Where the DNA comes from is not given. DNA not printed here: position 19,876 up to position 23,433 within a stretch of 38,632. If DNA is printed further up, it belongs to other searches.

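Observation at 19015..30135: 3,706-aa giant ORF fusing ejection-protein hallmarks with a DarB-like methyltransferase-helicase, a zincin and a lysozyme-like domain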

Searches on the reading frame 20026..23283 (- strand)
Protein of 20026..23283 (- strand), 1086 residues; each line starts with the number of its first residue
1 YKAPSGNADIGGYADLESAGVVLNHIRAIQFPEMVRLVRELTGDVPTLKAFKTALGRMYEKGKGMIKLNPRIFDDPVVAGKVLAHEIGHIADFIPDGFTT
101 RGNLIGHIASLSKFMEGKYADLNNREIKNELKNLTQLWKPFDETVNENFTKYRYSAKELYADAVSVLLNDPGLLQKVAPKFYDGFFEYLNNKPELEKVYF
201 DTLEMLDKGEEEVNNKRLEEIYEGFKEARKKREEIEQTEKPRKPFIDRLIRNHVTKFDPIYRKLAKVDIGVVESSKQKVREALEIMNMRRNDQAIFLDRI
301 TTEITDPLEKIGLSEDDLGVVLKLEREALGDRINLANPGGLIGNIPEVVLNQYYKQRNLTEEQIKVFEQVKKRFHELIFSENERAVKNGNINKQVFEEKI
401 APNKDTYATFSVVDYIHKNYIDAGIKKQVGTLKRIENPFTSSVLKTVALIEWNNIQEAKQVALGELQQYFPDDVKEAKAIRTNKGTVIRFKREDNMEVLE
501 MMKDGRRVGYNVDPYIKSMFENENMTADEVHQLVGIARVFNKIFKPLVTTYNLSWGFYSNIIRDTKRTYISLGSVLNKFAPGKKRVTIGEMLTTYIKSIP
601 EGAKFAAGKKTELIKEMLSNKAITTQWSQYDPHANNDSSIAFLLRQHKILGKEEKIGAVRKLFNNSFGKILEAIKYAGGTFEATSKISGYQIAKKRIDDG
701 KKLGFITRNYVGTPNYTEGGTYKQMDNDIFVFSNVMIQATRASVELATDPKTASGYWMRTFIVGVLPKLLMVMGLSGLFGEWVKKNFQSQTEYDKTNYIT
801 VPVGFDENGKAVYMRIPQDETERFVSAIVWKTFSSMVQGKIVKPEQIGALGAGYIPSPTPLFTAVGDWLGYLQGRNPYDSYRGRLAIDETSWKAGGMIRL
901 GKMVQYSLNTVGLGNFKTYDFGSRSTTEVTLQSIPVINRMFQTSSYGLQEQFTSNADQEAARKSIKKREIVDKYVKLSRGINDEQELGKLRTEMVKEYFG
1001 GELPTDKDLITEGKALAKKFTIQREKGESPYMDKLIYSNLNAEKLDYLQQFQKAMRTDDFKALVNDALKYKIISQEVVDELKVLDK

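Call 24: search_solved_structures(query=A1, max_evalue=1)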
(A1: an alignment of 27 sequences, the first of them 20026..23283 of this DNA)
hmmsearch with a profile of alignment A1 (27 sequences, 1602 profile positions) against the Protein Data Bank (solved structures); distinct sequences matched with E-value up to 1: 4.
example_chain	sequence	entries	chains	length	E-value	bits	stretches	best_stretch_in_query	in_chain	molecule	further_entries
9ynu_I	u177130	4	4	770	0.3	12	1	13-304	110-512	Transcription initiation factor TFIID subunit 12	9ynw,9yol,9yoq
8iqf_A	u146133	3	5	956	0.54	11.2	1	389-547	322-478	Chromatin assembly factor 1 subunit A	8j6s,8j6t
8iqg_A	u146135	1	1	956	0.54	11.2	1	389-547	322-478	Chromatin assembly factor 1 subunit A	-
21ty_A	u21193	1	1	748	0.64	10.9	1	235-477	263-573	Free fatty acid receptor 2,human free fatty acid receptor 2 (FFA2) fused with de novo desi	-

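Call 37: predict_structure(alignment_id=A1)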
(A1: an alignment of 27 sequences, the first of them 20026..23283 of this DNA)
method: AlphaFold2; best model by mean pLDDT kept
length: 1086 residues; sequences in the alignment: 27
mean_pLDDT: 77.6   pTM: 0.67
mean pLDDT of the five models: 77.6, 74.2, 71.4, 67.9, 67.1
residues with pLDDT >= 90: 206; 70-90: 616; 50-70: 169; < 50: 95
segments of 3 or more residues with pLDDT < 50: 1-11, 19-23, 96-98, 111-118, 239-252, 524-533, 629-637, 653-663, 844-846, 851-854, 914-923
pLDDT, mean of each block of 10 residues (from residue 1): 30 57 65 92 89 84 85 89 90 58 67 49 82 89 84 88 90 88 83 83 87 92 91 66 38 62 68 72 84 89 91 92 93 90 92 89 92 94 90 89 90 75 75 93 90 89 87 86 67 83 87 79 50 54 62 68 87 89 88 91 86 89 68 48 73 45 59 78 89 91 89 75 63 72 81 88 89 87 85 82 80 83 80 75 50 54 76 77 70 81 79 48 60 70 74 58 76 77 82 85 80 82 74 74 80 72 83 82 60
secondary structure, 60 per line:
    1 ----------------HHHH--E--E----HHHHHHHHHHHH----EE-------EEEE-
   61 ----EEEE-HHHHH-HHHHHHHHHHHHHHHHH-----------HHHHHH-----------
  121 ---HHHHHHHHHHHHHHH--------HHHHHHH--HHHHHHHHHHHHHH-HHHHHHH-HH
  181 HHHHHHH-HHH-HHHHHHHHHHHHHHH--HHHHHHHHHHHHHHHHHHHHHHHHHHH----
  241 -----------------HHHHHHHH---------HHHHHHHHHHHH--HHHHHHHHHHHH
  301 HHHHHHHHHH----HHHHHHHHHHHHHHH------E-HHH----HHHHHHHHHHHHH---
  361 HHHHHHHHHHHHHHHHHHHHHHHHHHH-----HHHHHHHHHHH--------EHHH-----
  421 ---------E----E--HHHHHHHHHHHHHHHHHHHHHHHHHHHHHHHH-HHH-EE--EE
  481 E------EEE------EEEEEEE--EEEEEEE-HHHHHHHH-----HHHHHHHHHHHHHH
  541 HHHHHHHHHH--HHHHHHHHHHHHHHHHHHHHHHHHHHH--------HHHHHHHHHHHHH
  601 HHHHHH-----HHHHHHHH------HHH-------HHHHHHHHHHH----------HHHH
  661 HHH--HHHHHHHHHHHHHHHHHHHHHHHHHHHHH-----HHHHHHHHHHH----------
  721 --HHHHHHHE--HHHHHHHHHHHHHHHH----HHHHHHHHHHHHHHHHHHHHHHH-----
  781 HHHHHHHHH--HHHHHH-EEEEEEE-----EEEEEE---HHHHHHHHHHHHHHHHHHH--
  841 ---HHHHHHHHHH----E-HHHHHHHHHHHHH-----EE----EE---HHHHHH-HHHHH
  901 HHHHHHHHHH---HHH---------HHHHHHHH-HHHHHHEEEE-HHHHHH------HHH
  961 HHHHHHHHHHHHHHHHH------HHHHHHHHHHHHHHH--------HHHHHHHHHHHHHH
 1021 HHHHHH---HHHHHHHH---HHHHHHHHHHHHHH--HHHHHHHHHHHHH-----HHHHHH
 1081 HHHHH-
elements in order (helices of 4 or more, strands of 3 or more residues): H17-20 H31-42 E56-59 E65-68 H70-74 H76-92 H104-109 H124-138 H147-153 H156-169 H171-177 H179-187 H193-207 H210-236 H258-265 H275-286 H289-310 H315-329 H345-357 H361-387 H393-403 H438-469 E479-481 E488-490 E497-503 E506-512 H514-521 H527-550 H553-579 H588-606 H612-619 H636-646 H657-663 H666-694 H700-710 H723-729 H733-748 H753-775 H781-789 H792-797 E799-805 E811-816 H820-838 H844-853 H860-872 H889-894 H896-910 H926-933 H935-940 E941-944 H946-951 H958-977 H984-998 H1007-1026 H1030-1037 H1041-1054 H1057-1069 H1075-1085

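Call 40: fold_search(model_id=the predicted structure, library=pdb)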
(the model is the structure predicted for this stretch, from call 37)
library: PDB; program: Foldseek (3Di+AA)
matches with E <= 10: 147; with E <= 0.001: 0
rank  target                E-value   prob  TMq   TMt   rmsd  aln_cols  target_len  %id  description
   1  1zxv_A                1.3e-02  0.41  0.09  0.12  31.5       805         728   11  X-Ray Crystal Structure of the Anthrax Lethal Factor Bound to a Small Molecule Inhibitor, BI-MFM3, 3-{5-[5-(4-Chloro-p (released 2005-07-05)
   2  1j7n_A                4.7e-02  0.25  0.09  0.12  31.9       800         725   12  Anthrax Toxin Lethal factor (released 2001-11-07)
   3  1j7n_B                4.9e-02  0.25  0.09  0.12  32.5       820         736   10  Anthrax Toxin Lethal factor (released 2001-11-07)
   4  1pwv_A                5.1e-02  0.20  0.08  0.11  31.0       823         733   11  Crystal structure of Anthrax Lethal Factor wild-type protein complexed with an optimised peptide substrate. (released 2004-02-03)
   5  1pwp_A                5.3e-02  0.23  0.08  0.11  31.2       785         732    9  Crystal Structure of the Anthrax Lethal Factor complexed with Small Molecule Inhibitor NSC 12155 (released 2004-01-13)
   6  1pww_A                8.2e-02  0.18  0.09  0.13  31.6       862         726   12  Crystal structure of Anthrax Lethal Factor active site mutant protein complexed with an optimised peptide substrate in (released 2004-01-27)
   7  1pwv_B                1.5e-01  0.14  0.08  0.11  31.5       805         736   10  Crystal structure of Anthrax Lethal Factor wild-type protein complexed with an optimised peptide substrate. (released 2004-02-03)
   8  1pwu_A                1.6e-01  0.12  0.08  0.12  30.3       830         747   10  Crystal Structure of Anthrax Lethal Factor complexed with (3-(N-hydroxycarboxamido)-2-isobutylpropanoyl-Trp-methylamid (released 2004-02-03)
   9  6wjj_I                2.6e-01  0.12  0.09  0.13  32.1       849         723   10  Anthrax octamer prechannel bound to full-length lethal factor (released 2020-12-16)
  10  6zxk_H                4.8e-01  0.08  0.09  0.13  32.3       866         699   11  Fully-loaded anthrax lethal toxin in its heptameric pre-pore state and PA7LF(2+1B) arrangement (released 2020-09-02)
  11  9sob_M                5.8e-01  0.07  0.06  0.08  30.2       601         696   11  Structural Model of the Nuclear Pore Complex in Arabidopsis thaliana (released 2025-11-05)
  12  6zxj_H                6.6e-01  0.07  0.08  0.11  32.3       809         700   10  Fully-loaded anthrax lethal toxin in its heptameric pre-pore state, in which the third lethal factor is masked out (PA (released 2020-09-02)
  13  9hcj_D0               1.1e+00  0.04  0.07  0.07  31.7       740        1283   13  D. discoideum nuclear pore complex (released 2024-12-25)
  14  6zxk_J                1.4e+00  0.06  0.09  0.14  29.1       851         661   11  Fully-loaded anthrax lethal toxin in its heptameric pre-pore state and PA7LF(2+1B) arrangement (released 2020-09-02)
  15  6uzb_H                1.4e+00  0.28  0.09  0.12  18.8       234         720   16  Anthrax toxin protective antigen channels bound to edema factor (released 2020-03-04)
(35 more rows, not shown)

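Call 42: fold_search(model_id=the predicted structure, library=viral)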
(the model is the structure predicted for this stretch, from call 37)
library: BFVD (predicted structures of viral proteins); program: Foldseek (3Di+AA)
matches with E <= 10: 225; with E <= 0.001: 66
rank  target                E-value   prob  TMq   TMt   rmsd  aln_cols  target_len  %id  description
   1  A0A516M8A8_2          5.9e-34  1.00  0.51  0.50  31.6      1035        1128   22  (no name in the UniProt tables at hand)
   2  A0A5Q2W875            3.0e-19  1.00  0.48  0.43  15.6       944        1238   16  (no name in the UniProt tables at hand)
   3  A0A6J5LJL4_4          3.1e-19  1.00  0.42  0.36  34.4      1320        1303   12  LT_GEWL domain containing protein [uncultured Caudovirales phage]
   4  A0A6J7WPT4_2          6.6e-19  1.00  0.45  0.40  24.7      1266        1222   12  Large polyvalent protein associated domain-containing protein [uncultured Caudovirales phage]
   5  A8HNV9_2              5.5e-18  1.00  0.43  0.37  27.5      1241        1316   14  (no name in the UniProt tables at hand)
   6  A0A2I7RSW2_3          5.8e-18  1.00  0.46  0.46  25.8      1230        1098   13  (no name in the UniProt tables at hand)
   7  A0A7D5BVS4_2          7.3e-18  1.00  0.44  0.47  13.7       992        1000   13  (no name in the UniProt tables at hand)
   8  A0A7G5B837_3          1.9e-17  1.00  0.44  0.45  22.0      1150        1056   12  Uncharacterized protein [Ralstonia phage Alix]
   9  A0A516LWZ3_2          3.8e-17  1.00  0.40  0.37  17.2      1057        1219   12  (no name in the UniProt tables at hand)
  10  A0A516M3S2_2          4.8e-17  1.00  0.44  0.41  19.6      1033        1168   14  (no name in the UniProt tables at hand)
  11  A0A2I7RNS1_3          8.1e-17  1.00  0.46  0.47  30.3      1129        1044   12  (no name in the UniProt tables at hand)
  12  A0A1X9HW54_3          8.8e-17  1.00  0.44  0.37  27.6      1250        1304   12  (no name in the UniProt tables at hand)
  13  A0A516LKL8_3          9.9e-17  1.00  0.45  0.44  15.5       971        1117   15  (no name in the UniProt tables at hand)
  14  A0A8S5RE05            2.8e-16  1.00  0.39  0.33  27.0      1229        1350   14  Type I restriction enzyme Methylase [virus sp. ctqq75]
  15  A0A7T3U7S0            5.1e-16  1.00  0.46  0.41  27.1      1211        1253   15  (no name in the UniProt tables at hand)
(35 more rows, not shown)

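Call 43: search_protein_families(library=pfam, alignment_id=A1, max_evalue=0.01)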
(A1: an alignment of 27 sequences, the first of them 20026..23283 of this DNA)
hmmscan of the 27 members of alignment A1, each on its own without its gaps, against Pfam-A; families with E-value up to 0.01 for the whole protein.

A. member 1, window:20026-23283:- (1086 aa): 0 families

B. families by the number of members that match (of 27 scanned): 16 families
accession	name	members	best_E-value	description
PF18857.6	LPD38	3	0.0012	Large polyvalent protein associated domain 38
PF01435.24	Peptidase_M48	2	0.00023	Peptidase family M48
PF10263.15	SprT-like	2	0.0026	SprT-like family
PF01464.25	SLT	1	1.4e-16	Transglycosylase SLT domain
PF01555.25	N6_N4_Mtase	1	2.9e-15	DNA methylase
PF18763.7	ddrB-ParB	1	4.6e-15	ddrB-like ParB superfamily domain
PF03602.21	Cons_hypoth95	1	1.6e-07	Conserved hypothetical protein 95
PF18896.5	SLT_3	1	6.2e-05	Lysozyme like domain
PF01170.24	UPF0020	1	0.00012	RMKL-like, methyltransferase domain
PF18798.6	LPD3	1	0.00096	Large polyvalent protein-associated domain 3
PF08855.15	DUF1825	1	0.0015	Domain of unknown function (DUF1825)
PF04298.18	Zn_peptidase_2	1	0.0024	Putative neutral zinc metallopeptidase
PF09989.15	DUF2229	1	0.0051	CoA enzyme activase uncharacterised domain (DUF2229)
PF02195.25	ParB_N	1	0.0064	ParB N-terminal domain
PF18760.7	ART-PolyVal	1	0.0067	ADP-Ribosyltransferase in polyvalent proteins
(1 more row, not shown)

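Call 71: find_related_loci(query=A1, collection=genome_contigs, flank=3000)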
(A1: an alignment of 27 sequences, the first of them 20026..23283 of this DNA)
Query A1 (1086 aa) in genome_contigs; peptide patterns used: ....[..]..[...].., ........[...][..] (x = any residue, [..] = any of these).
328 stretches matched a pattern; 49 encode a relative of the query (tblastn E <= 1e-3); 49 distinct loci.
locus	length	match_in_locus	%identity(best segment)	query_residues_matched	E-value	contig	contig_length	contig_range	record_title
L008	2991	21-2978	36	109-1082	0e+0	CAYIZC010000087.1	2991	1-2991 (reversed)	MAG TPA_asm: uncultured Gammaproteobacteria bacterium isolate ERP122455_co1_170 genome assembly, contig: NODE_16860_leng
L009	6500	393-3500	35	81-1080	8e-168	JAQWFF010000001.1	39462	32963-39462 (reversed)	MAG: Candidatus Dojkabacteria bacterium isolate STF2_92 NODE_2051_length_39462_cov_7.518673_Sandtown_F2, whole genome sh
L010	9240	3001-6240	29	26-1078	2e-154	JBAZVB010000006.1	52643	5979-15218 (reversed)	MAG: Patescibacteria group bacterium isolate SO_2017_GW1_242 NODE_3260_length_52643_cov_3.971951_OW334_2017, whole genom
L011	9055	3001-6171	28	23-999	6e-126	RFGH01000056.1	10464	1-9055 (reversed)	MAG: Planctomycetota bacterium isolate J019 k99_392015, whole genome shotgun sequence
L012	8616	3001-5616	32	26-912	2e-139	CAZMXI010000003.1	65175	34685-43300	MAG TPA_asm: uncultured Tepidisphaeraceae bacterium isolate SRP192927_co7_621 genome assembly, contig: NODE_535_length_6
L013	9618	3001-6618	29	1-1081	8e-133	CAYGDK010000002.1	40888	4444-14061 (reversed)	MAG TPA_asm: uncultured Candidatus Saccharibacteria bacterium isolate ERP113451_co1_246 genome assembly, contig: NODE_96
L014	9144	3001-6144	29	33-964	1e-119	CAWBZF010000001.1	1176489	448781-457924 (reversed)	MAG: uncultured Gemmatimonadales bacterium isolate MFD03066.bin.2.49 genome assembly, contig: contig_10976, whole genome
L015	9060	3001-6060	30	13-951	1e-118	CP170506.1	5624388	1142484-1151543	MAG: Chthoniobacteraceae bacterium isolate SH-KS-3 chromosome, complete genome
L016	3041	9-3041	29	46-946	7e-115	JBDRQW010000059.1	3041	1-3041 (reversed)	MAG: Candidatus Beckwithbacteria bacterium isolate MEGAHIT-group-2.65 k141_240911, whole genome shotgun sequence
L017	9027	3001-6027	28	45-942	2e-104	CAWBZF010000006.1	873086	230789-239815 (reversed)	MAG: uncultured Gemmatimonadales bacterium isolate MFD03066.bin.2.49 genome assembly, contig: contig_4659, whole genome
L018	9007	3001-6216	27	23-948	3e-97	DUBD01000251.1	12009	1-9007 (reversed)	MAG TPA_asm: Bacteroidetes bacterium isolate UWMA-0293 NODE_6992_length_12009_cov_0.084971, whole genome shotgun sequenc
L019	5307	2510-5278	29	75-950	3e-89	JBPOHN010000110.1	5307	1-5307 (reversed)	MAG: Armatimonadota bacterium isolate MAG_188 c_000000311692, whole genome shotgun sequence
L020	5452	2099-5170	27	17-967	7e-89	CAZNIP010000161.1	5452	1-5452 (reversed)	MAG TPA_asm: uncultured Desulfohalobiaceae bacterium isolate binchicken_co15_205 genome assembly, contig: NODE_14588_len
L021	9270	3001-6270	28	23-992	4e-88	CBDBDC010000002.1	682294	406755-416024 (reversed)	MAG: Candidatus Synoicihabitans sp. isolate 13c742c4-8103-4e66-a78a-d1520a9a6d96 genome assembly, contig: contig_2, whol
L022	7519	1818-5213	29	3-979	2e-85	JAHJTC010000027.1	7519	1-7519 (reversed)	MAG: Bacteroidetes bacterium isolate OS_PC_MetaG.mb.37 OS_PC_MetaG.mb.37_k141_37986, whole genome shotgun sequence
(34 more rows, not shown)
